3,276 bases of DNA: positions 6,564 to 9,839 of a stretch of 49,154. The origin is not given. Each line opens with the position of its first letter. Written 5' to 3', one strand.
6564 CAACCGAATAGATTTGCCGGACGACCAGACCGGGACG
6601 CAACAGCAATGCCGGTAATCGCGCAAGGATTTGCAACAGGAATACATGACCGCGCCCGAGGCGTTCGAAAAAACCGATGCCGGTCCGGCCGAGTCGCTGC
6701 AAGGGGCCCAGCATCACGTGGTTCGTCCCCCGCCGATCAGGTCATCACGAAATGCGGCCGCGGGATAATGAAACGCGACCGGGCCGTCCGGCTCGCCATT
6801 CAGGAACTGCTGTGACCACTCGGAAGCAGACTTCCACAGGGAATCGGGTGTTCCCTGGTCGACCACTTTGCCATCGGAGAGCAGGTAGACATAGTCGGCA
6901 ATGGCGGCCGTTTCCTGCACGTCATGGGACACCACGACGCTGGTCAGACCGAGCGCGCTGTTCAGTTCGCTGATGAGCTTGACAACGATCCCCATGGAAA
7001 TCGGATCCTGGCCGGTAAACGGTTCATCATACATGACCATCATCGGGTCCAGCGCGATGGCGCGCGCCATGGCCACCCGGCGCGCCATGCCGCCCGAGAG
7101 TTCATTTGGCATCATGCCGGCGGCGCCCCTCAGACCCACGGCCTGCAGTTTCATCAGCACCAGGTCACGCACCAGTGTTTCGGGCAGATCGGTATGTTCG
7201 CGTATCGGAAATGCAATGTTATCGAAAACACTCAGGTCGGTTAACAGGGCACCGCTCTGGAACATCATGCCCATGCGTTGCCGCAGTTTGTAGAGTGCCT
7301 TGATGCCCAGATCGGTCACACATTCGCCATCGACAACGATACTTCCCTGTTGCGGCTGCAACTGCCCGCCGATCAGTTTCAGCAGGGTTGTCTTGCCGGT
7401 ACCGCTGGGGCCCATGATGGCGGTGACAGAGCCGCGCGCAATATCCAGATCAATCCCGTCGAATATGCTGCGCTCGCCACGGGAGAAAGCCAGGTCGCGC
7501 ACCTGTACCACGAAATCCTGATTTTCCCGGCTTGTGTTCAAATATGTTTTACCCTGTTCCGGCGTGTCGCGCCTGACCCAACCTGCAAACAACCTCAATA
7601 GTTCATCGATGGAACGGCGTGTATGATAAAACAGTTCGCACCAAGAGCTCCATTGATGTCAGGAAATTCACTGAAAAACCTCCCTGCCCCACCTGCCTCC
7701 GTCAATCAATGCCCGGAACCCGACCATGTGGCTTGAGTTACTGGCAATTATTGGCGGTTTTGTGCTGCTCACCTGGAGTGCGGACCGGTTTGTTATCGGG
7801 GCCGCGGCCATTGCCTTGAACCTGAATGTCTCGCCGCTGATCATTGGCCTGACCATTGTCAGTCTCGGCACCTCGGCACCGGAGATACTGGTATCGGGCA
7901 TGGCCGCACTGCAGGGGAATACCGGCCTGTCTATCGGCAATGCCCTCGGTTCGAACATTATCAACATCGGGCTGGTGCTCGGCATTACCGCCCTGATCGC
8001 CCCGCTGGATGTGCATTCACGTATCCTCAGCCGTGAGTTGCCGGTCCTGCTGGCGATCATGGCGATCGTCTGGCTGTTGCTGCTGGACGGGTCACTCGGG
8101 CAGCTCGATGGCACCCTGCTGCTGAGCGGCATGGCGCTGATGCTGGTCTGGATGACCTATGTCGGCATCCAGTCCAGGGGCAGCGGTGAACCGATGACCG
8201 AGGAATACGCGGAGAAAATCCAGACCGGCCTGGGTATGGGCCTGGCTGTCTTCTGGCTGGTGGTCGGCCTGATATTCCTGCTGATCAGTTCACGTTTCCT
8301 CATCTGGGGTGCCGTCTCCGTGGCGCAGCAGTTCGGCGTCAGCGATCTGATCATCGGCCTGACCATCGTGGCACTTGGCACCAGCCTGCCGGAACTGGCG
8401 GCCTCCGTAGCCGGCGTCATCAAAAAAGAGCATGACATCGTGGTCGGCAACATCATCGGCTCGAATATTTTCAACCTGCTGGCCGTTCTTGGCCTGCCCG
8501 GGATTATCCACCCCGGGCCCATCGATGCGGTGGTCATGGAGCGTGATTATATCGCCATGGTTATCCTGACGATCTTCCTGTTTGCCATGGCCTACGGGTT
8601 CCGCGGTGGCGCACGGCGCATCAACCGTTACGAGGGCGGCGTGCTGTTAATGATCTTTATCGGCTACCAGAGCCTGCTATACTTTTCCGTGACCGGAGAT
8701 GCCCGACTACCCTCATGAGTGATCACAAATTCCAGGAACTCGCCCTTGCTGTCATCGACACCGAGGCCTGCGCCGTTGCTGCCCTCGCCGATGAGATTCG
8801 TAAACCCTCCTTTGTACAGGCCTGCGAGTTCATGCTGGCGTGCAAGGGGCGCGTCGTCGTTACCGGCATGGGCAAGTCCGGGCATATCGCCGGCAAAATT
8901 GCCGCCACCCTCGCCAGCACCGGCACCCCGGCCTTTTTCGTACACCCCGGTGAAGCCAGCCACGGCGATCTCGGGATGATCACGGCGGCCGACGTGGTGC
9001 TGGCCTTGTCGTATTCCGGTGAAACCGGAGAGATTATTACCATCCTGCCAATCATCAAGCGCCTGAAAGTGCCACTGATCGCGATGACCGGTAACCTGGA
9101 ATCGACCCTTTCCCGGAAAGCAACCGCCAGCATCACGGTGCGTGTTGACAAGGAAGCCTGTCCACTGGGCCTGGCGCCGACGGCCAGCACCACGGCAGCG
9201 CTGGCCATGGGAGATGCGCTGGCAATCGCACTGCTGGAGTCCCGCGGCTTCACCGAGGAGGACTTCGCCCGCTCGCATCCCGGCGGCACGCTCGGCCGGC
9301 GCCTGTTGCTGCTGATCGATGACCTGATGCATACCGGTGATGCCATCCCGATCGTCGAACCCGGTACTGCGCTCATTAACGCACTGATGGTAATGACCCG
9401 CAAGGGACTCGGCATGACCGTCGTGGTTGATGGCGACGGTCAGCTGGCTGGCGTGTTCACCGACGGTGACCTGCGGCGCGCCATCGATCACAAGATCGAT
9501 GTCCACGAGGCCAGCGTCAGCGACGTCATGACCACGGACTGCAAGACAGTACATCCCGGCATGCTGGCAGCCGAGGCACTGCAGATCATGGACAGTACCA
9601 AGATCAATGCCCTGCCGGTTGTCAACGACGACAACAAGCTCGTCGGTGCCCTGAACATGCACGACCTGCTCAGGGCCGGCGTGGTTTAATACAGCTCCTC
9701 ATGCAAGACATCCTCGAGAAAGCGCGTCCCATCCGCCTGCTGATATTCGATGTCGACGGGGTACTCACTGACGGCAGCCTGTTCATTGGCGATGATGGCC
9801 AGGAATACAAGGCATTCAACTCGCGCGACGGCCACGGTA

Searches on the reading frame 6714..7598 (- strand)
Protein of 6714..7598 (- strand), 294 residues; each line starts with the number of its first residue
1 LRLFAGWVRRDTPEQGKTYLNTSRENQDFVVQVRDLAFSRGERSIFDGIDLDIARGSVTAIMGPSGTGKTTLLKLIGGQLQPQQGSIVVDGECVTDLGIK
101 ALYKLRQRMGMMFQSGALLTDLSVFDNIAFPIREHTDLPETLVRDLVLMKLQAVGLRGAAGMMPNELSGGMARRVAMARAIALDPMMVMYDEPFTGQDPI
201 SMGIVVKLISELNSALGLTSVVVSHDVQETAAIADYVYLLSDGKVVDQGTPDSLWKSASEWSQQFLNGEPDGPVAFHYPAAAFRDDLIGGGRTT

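Call 89: search_protein_families(library=pfam, proteins=[window:6714-7598:-], max_evalue=0.00001)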
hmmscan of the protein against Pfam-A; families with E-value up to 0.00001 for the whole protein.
window:6714-7598:- (294 aa): 1 family
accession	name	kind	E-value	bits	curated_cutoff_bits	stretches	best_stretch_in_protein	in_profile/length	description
PF00005.33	ABC_tran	-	3.5e-29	102.6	25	1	47-194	2-136/137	ABC transporter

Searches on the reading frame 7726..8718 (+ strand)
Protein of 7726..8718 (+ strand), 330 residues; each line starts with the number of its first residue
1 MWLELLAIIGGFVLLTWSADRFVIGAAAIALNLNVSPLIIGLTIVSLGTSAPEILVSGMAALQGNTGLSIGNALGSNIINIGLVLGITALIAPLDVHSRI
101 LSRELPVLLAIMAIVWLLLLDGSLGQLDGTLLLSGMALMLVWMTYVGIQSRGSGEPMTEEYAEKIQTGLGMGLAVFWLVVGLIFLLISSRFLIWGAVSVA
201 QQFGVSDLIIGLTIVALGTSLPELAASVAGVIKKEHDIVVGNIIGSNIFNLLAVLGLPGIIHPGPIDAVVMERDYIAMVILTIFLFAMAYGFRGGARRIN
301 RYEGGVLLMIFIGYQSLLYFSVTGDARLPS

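Call 89: search_protein_families(library=pfam, proteins=[window:7726-8718:+], max_evalue=0.00001)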
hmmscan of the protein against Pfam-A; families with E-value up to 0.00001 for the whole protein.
window:7726-8718:+ (330 aa): 1 family
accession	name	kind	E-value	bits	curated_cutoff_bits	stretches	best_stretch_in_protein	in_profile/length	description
PF01699.29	Na_Ca_ex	-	9.5e-63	211.1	24.9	2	174-318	2-149/151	Sodium/calcium exchanger protein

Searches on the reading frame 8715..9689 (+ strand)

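Call 89: search_protein_families(library=pfam, proteins=[window:8715-9689:+], max_evalue=0.00001)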
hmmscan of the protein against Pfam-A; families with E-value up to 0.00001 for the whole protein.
window:8715-9689:+ (324 aa): 2 families
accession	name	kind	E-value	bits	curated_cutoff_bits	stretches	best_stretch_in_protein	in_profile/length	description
PF01380.27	SIS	-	7.6e-30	103.8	25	1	40-172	1-131/131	SIS domain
PF00571.33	CBS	-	1.4e-24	86.6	24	2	268-321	1-54/57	CBS domain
